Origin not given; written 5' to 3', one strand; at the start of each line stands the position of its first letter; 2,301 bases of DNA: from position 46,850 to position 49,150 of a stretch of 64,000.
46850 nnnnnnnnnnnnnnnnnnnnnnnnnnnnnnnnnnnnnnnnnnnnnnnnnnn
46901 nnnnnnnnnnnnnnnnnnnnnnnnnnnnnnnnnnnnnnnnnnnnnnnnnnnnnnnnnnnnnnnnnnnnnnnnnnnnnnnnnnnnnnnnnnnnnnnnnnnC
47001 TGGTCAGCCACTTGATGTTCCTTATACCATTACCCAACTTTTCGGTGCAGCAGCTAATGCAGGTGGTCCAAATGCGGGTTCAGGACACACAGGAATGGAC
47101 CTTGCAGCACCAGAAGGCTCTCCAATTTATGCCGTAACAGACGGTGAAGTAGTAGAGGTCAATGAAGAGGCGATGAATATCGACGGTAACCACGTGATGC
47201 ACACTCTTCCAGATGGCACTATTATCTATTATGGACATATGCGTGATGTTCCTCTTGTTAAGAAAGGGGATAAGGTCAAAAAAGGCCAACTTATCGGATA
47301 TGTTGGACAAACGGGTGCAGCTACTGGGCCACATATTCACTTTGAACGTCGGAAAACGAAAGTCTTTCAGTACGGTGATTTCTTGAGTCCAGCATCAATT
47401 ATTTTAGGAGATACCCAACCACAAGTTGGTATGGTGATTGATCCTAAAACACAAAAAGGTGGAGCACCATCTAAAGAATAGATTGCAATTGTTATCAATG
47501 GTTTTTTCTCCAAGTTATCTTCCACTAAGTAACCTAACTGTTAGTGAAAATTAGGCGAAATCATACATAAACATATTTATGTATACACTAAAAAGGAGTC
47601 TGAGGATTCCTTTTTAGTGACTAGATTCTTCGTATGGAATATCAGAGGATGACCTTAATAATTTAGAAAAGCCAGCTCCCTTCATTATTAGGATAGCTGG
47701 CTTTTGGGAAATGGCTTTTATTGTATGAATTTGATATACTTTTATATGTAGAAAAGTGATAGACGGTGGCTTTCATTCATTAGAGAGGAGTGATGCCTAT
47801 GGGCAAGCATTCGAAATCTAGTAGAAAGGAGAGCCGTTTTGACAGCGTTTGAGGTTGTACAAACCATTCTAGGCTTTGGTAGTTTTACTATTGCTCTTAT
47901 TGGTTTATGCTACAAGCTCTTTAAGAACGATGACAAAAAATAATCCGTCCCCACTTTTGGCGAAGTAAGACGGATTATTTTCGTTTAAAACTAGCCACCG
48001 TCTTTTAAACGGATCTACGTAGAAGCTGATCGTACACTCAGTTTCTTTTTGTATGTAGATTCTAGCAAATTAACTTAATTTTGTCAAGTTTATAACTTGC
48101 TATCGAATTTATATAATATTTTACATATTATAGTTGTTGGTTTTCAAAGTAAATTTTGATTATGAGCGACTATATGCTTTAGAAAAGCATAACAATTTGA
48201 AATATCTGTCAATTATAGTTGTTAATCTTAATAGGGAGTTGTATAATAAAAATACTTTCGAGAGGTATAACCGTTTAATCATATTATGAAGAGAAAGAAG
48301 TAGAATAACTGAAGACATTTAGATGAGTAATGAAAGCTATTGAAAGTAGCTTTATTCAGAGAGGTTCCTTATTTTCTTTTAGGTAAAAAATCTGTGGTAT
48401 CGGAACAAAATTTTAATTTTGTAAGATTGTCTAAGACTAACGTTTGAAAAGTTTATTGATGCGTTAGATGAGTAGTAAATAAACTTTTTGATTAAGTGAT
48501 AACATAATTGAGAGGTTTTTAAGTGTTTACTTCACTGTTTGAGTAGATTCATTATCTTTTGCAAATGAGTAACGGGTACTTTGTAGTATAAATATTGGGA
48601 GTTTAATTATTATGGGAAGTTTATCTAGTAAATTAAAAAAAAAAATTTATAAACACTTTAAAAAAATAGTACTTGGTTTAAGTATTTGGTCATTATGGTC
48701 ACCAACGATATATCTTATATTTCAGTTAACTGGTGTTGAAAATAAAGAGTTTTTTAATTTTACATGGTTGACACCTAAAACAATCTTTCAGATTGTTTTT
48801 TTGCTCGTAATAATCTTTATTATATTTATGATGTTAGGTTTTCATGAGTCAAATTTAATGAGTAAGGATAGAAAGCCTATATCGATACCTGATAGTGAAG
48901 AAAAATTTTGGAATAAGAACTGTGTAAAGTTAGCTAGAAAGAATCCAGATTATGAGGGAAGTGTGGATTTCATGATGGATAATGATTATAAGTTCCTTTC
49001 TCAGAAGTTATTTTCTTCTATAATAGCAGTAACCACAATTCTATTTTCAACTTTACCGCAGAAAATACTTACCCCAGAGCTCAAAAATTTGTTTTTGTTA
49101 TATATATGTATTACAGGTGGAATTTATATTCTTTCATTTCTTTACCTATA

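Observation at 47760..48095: Candidate type I toxin-antitoxin locus (Fst-like peptide with convergent antisense promoter)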

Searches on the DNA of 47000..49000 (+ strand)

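Call 6: search_rna_families(source=window, start=47000, end=49000, threshold=evalue, max_evalue=10, show_alignments=3)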
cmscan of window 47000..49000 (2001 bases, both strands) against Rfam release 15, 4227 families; matches with E-value up to 10: 6.
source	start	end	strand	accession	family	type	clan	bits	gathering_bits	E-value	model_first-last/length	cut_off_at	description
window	47725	47909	+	RF01492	rli28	Gene; sRNA;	-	71.4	45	2.7e-08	1-186/186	no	Listeria sRNA rli28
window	47973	48062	-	RF01776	RatA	Gene; antitoxin;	-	29.5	49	0.25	1-91/91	no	RNA anti-toxin A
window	47926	48013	-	RF00042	CopA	Gene; antisense;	-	22.6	60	0.46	1-92/92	no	CopA-like RNA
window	47667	47790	-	RF01819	RsaD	Gene; sRNA;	-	18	50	3.4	1-189/189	no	RNA Staph. aureus D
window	47850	47920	+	RF04254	mir-1677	Gene; miRNA;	-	17.7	84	4.5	1-76/76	no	mir-1677 microRNA precursor family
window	47781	48044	+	RF01412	BsrG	Gene; sRNA;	-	13.8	55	2.3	1-259/259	no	BsrG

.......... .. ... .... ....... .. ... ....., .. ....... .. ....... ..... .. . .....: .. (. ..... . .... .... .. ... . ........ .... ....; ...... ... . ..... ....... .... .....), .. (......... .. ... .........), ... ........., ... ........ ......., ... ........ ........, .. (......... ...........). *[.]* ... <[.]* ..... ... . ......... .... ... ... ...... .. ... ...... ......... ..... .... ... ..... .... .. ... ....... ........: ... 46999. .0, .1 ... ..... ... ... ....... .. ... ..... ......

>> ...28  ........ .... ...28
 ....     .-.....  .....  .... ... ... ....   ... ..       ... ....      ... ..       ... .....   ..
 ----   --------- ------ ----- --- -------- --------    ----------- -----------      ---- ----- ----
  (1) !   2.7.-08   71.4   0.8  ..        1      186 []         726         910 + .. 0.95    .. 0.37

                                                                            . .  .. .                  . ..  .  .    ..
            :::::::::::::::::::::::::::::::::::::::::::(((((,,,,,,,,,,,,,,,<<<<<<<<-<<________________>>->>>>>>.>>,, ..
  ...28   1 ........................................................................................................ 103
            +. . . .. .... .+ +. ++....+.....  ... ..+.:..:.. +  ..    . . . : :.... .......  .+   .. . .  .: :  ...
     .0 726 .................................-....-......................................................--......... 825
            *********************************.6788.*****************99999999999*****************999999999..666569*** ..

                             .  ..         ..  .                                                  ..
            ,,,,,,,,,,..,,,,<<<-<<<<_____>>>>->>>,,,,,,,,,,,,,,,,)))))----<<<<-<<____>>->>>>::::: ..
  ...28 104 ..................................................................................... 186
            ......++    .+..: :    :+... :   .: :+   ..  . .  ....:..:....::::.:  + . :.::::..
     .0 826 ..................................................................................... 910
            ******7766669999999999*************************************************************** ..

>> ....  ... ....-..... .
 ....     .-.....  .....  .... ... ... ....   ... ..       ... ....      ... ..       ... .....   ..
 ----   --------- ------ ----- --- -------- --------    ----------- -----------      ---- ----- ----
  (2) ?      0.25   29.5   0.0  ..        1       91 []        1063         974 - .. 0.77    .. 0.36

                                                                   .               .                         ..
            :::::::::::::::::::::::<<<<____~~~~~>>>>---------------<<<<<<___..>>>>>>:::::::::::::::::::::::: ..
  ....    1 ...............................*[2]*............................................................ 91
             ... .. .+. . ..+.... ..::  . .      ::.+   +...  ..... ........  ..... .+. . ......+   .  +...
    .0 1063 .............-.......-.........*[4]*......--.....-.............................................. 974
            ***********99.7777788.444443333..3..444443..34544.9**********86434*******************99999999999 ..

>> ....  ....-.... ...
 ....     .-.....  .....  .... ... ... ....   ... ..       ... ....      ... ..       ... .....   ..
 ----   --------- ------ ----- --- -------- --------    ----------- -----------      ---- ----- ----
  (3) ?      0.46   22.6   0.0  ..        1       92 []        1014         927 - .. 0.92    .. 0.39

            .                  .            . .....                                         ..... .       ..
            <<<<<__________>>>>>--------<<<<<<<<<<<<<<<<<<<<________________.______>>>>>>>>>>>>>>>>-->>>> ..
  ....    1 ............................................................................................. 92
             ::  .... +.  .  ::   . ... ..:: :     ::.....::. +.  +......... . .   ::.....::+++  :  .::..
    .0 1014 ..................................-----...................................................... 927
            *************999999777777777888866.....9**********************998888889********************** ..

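Call 11: search_dna_similar(query=window:47700-48120:+, collection=plasmids, mode=distant, max_rows=30)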
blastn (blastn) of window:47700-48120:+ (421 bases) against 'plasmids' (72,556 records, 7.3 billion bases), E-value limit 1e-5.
Records with a match: 320; places in all: 326; records where one place covers at least 80% of the query: 5.
Best place of each record, by identity: 90-95% 5; 80-90% 3; 60-80% 312.
By first word of the organism name: Enterococcus 303; Lactococcus 9; Streptococcus 8.
By predicted mobility (MOB-suite, as given by PLSDB): conjugative 218; non-mobilizable 80; mobilizable 22.
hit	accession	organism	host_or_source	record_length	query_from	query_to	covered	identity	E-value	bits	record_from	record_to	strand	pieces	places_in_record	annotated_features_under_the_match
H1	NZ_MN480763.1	Streptococcus salivarius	-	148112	1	419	100%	91.0%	2e-163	581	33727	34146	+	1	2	putative holin-like toxin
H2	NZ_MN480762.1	Streptococcus salivarius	-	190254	1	397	94%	93.5%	8e-168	596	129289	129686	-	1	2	putative holin-like toxin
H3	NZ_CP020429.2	Streptococcus sp. FDAARGOS_192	Homo sapiens,peripheral blood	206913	1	397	94%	93.0%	4e-165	587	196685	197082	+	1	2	putative holin-like toxin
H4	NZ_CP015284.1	Streptococcus salivarius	Homo sapiens,saliva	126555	12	351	81%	91.2%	2e-132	479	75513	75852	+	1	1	putative holin-like toxin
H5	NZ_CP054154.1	Streptococcus salivarius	Homo sapiens,single culture,oral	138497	12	351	81%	91.2%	2e-132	479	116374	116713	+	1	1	putative holin-like toxin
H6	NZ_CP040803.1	Streptococcus salivarius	Homo sapiens,Plaque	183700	18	351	79%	88.9%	2e-118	433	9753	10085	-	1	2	putative holin-like toxin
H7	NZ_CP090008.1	Streptococcus salivarius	Homo sapiens,Human oral cavity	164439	18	351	79%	88.9%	2e-118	433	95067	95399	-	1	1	none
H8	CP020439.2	Streptococcus equinus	Homo sapiens,blood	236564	90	391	72%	82.6%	2e-80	306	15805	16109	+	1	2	none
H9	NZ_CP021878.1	Enterococcus wangshanyuanii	cell culture,fecal sample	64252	33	319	68%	67.7%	1e-6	62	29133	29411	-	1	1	pepG1: type I toxin-antitoxin system toxin PepG1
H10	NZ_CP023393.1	Lactococcus raffinolactis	cell culture,kimchi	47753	48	325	66%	69.3%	5e-12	79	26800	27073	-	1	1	putative holin-like toxin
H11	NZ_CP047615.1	Lactococcus raffinolactis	pure culture from sewage,sewage from ...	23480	48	319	65%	69.4%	2e-11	77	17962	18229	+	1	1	putative holin-like toxin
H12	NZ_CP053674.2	Lactococcus lactis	farm kitchen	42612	49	319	64%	69.6%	6e-11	76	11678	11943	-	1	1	pepG1: type I toxin-antitoxin system toxin PepG1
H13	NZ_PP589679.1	Lactococcus sp.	Bacterial culture,Dairy environment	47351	49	319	64%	69.3%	8e-10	72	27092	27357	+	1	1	pepG1: type I toxin-antitoxin system toxin PepG1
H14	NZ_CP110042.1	Enterococcus faecalis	Homo sapiens,saliva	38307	49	319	64%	69.3%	3e-9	71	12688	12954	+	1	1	pepG1: type I toxin-antitoxin system toxin PepG1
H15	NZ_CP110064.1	Enterococcus faecalis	Homo sapiens,saliva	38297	49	319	64%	69.3%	3e-9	71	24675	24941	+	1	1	pepG1: type I toxin-antitoxin system toxin PepG1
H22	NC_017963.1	Enterococcus faecium DO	Homo sapiens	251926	115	258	34%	72.8%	4e-7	64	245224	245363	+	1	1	putative holin-like toxin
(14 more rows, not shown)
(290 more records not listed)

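Call 12: search_dna_similar(query=window:47700-48120:+, collection=phages, mode=distant, max_rows=30)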
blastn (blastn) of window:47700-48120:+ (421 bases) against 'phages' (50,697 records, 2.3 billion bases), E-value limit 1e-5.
Records with a match: 8; places in all: 8; records where one place covers at least 80% of the query: 3.
Best place of each record, by identity: 60-80% 8.
By first word of the organism name: Streptococcus 4; Enterococcus 2; Listeria 2.
By host as written in the record: Listeria monocytogenes 2; Streptococcus porcinus Jelinkova_176 1; Streptococcus porcinus SRR067676 1; Streptococcus urinalis 2285-97 1; Streptococcus infantis SK970 1; - 1; Enterococcus faecalis 1.
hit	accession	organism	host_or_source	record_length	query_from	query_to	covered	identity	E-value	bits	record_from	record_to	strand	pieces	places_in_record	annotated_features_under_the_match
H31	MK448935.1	Streptococcus phage Javan424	Streptococcus porcinus Jelinkova_176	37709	30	368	81%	76.2%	7e-55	219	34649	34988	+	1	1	none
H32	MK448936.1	Streptococcus phage Javan426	Streptococcus porcinus SRR067676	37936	30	368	81%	76.2%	7e-55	219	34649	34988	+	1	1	none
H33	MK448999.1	Streptococcus phage Javan638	Streptococcus urinalis 2285-97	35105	30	368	81%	75.9%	3e-53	214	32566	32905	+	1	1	none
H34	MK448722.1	Streptococcus phage Javan269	Streptococcus infantis SK970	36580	48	372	77%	75.9%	4e-52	210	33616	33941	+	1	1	none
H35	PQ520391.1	Enterococcus phage IME_EF3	-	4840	44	319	66%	69.5%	1e-13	82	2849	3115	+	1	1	record has no annotation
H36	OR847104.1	Listeria phage LM 4-11-1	Listeria monocytogenes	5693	115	250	32%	72.7%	4e-7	61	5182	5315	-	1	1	record has no annotation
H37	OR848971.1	Listeria phage LM 4-14-1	Listeria monocytogenes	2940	115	250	32%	72.7%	4e-7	61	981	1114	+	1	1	record has no annotation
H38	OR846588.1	Enterococcus phage Efs 1-1-1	Enterococcus faecalis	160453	91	203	27%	71.7%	5e-6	57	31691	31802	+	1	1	record has no annotation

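Call 17: get_annotated_region(hit=H1, flank=4000)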
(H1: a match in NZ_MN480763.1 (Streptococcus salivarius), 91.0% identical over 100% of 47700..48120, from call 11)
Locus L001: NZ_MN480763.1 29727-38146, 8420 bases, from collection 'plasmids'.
description: Streptococcus salivarius strain YU10 plasmid pSsal-YU10, complete sequence
organism: Streptococcus salivarius (NCBI taxid 1304)
taxonomy: Bacteria; Bacillota; Bacilli; Lactobacillales; Streptococcaceae; Streptococcus; Streptococcus salivarius
host: -; source: -; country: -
typing (MOB-suite, as given by PLSDB): non-mobilizable; replicon rep_cluster_199
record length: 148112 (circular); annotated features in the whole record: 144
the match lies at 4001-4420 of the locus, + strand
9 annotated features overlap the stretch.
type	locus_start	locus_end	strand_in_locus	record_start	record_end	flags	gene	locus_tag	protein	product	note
CDS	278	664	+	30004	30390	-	-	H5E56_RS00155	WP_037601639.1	GntR family transcriptional regulator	GO:0006355 - regulation of DNA-templated transcription [Evidence IEA]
CDS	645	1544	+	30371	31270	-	-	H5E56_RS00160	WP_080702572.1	ABC transporter ATP-binding protein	-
CDS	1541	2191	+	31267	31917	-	-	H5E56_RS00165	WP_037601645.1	ABC-2 transporter permease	-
CDS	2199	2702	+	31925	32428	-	-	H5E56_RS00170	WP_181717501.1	hypothetical protein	-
CDS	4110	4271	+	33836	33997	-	-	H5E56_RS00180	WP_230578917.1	putative holin-like toxin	-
CDS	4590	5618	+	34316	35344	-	-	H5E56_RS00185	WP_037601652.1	hypothetical protein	-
CDS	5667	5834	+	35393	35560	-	-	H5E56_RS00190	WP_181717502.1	hypothetical protein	-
CDS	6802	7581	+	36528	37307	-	-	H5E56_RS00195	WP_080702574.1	FxLYD domain-containing protein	-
CDS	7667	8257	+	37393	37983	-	-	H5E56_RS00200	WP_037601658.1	hypothetical protein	-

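Call 18: get_annotated_region(hit=H31, flank=2500)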
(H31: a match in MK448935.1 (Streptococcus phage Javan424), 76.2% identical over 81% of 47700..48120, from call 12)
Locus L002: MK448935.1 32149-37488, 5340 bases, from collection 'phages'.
description: Streptococcus phage Javan424, complete genome.
organism: Streptococcus phage Javan424 (NCBI taxid 2548160)
taxonomy: Viruses; Duplodnaviria; Heunggongvirae; Uroviricota; Caudoviricetes
host: Streptococcus porcinus Jelinkova_176; source: -; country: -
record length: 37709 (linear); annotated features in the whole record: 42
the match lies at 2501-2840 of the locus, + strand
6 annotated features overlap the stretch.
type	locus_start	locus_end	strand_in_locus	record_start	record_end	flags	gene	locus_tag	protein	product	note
CDS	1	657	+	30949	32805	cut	-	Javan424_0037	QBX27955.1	structural protein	-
CDS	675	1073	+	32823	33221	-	-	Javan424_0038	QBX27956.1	holin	Holin, toxin secretion/phage lysis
CDS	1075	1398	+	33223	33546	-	-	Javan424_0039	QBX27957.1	cell wall hydrolase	-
CDS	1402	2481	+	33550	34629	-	-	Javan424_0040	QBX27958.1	cell wall hydrolase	-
CDS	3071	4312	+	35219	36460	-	-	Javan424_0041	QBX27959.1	recombinase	-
CDS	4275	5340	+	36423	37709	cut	-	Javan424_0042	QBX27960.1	site-specific recombinase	-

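Call 19: get_annotated_region(hit=H14, flank=1500)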
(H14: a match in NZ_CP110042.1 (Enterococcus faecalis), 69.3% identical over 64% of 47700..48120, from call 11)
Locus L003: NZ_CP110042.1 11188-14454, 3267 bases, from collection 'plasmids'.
description: Enterococcus faecalis strain BE43 plasmid pBE43_1, complete sequence
organism: Enterococcus faecalis (NCBI taxid 1351)
taxonomy: Bacteria; Bacillota; Bacilli; Lactobacillales; Enterococcaceae; Enterococcus; Enterococcus faecalis
host: -; source: Homo sapiens,saliva; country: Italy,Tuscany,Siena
typing (MOB-suite, as given by PLSDB): non-mobilizable; replicon rep_cluster_799
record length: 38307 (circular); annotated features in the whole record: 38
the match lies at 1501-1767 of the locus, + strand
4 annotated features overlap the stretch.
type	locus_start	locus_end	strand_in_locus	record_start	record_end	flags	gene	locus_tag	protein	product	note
CDS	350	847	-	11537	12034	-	-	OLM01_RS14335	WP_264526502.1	hypothetical protein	-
CDS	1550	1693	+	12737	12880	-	pepG1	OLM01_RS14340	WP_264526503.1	type I toxin-antitoxin system toxin PepG1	-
CDS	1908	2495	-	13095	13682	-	-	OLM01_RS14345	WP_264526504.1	recombinase family protein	GO:0006310 - DNA recombination [Evidence IEA]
CDS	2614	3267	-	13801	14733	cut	-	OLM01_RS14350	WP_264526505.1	hypothetical protein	-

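Call 25: get_annotated_region(hit=H8, flank=600)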
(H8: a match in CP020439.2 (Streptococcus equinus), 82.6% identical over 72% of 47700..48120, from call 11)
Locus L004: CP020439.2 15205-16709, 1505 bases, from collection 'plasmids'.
description: Streptococcus equinus strain FDAARGOS_251 plasmid unamed1 sequence
organism: Streptococcus equinus (NCBI taxid 1335)
taxonomy: Bacteria; Bacillota; Bacilli; Lactobacillales; Streptococcaceae; Streptococcus; Streptococcus equinus
host: -; source: Homo sapiens,blood; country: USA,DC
typing (MOB-suite, as given by PLSDB): non-mobilizable; replicon rep_cluster_199
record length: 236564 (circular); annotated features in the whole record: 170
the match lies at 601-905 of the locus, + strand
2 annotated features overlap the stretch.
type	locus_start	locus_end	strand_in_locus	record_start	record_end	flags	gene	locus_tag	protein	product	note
CDS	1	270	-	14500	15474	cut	-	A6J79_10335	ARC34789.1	hypothetical protein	-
CDS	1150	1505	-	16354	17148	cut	-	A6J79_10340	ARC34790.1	phage repressor protein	-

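Call 26: get_annotated_region(hit=H10, flank=600)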
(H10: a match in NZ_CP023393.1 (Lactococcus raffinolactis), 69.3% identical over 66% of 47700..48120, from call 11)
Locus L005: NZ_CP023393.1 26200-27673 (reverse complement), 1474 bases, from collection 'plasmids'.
description: Lactococcus raffinolactis strain WiKim0068 plasmid pWiKim0068-1, complete sequence
organism: Lactococcus raffinolactis (NCBI taxid 1366)
taxonomy: Bacteria; Bacillota; Bacilli; Lactobacillales; Streptococcaceae; Lactococcus; Lactococcus raffinolactis
host: -; source: cell culture,kimchi; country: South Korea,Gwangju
typing (MOB-suite, as given by PLSDB): non-mobilizable
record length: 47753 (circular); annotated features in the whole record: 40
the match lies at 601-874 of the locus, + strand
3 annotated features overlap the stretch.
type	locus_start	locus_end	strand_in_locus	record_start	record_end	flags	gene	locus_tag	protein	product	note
CDS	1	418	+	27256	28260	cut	-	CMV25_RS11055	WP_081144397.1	aldose epimerase family protein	GO:0005975 - carbohydrate metabolic process [Evidence IEA]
CDS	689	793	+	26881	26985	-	-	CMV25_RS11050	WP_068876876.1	putative holin-like toxin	-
CDS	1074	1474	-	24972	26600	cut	-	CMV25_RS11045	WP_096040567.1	relaxase/mobilization nuclease domain-containing protein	-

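Call 27: get_annotated_region(hit=H22, flank=600)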
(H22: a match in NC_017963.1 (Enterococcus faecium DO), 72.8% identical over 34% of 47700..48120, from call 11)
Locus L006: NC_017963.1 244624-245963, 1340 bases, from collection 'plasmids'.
description: Enterococcus faecium DO plasmid 3, complete sequence
organism: Enterococcus faecium DO (NCBI taxid 333849)
taxonomy: Bacteria; Bacillota; Bacilli; Lactobacillales; Enterococcaceae; Enterococcus; Enterococcus faecium; Enterococcus faecium DO
host: -; source: Homo sapiens; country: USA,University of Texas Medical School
typing (MOB-suite, as given by PLSDB): conjugative; replicon rep_cluster_893; relaxase MOBP; mating-pair formation MPF_T
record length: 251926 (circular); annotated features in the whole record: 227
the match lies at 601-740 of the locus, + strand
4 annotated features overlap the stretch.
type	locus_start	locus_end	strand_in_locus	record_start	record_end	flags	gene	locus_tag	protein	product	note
CDS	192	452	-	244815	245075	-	-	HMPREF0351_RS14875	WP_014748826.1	hypothetical protein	-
CDS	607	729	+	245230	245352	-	-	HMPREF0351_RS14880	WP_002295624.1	putative holin-like toxin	-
CDS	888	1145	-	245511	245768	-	-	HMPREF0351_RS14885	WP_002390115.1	hypothetical protein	-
CDS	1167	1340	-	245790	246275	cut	ssb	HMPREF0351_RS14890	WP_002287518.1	single-stranded DNA-binding protein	GO:0006310 - DNA recombination [Evidence IEA]; GO:0006281 - DNA repair [Evidence IEA]; GO:0006260 - DNA replication ...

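Call 28: get_annotated_region(hit=H36, flank=600)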
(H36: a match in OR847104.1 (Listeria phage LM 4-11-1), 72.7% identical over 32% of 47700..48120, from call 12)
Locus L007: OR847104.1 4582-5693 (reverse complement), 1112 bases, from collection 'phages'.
description: UNVERIFIED_ORG: Listeria phage LM 4-11-1 clone NODE_389_length_5693_cov_4.283654 genomic sequence.
organism: Listeria phage LM 4-11-1 (NCBI taxid 3113835)
taxonomy: Viruses
host: Listeria monocytogenes; source: wastewater; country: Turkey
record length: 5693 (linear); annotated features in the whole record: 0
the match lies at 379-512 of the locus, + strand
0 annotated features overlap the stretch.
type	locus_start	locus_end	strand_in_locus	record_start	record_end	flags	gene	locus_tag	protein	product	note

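Call 29: get_annotated_region(hit=H34, flank=600)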
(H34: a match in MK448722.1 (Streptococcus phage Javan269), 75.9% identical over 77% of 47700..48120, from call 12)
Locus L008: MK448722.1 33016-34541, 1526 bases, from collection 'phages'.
description: Streptococcus phage Javan269, complete genome.
organism: Streptococcus phage Javan269 (NCBI taxid 2548084)
taxonomy: Viruses; Duplodnaviria; Heunggongvirae; Uroviricota; Caudoviricetes
host: Streptococcus infantis SK970; source: -; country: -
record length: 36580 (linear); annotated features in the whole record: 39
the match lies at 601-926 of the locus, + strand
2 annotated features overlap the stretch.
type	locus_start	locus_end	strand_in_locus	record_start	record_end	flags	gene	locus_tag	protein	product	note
CDS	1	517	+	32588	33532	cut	-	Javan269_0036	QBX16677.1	cell wall-associated murein hydrolase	cell wall-associated murein hydrolase LytA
CDS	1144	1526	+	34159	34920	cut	-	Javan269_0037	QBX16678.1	recombinase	-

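Call 30: get_annotated_region(hit=H9, flank=600)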
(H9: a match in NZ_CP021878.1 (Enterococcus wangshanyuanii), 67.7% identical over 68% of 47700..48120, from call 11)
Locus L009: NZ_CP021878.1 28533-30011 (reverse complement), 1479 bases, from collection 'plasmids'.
description: Enterococcus wangshanyuanii strain MN05 plasmid unnamed5
organism: Enterococcus wangshanyuanii (NCBI taxid 2005703)
taxonomy: Bacteria; Bacillota; Bacilli; Lactobacillales; Enterococcaceae; Enterococcus; Enterococcus wangshanyuanii
host: -; source: cell culture,fecal sample; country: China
typing (MOB-suite, as given by PLSDB): mobilizable; relaxase MOBP
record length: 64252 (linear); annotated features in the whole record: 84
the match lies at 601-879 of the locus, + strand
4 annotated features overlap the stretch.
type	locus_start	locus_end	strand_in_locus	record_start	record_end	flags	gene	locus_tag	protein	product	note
CDS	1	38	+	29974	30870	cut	-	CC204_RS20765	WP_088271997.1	hypothetical protein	-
CDS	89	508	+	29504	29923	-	-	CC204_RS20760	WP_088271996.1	hypothetical protein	-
CDS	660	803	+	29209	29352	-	pepG1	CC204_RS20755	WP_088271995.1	type I toxin-antitoxin system toxin PepG1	-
CDS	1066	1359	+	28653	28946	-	-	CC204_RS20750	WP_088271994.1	type III secretion system protein PrgN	-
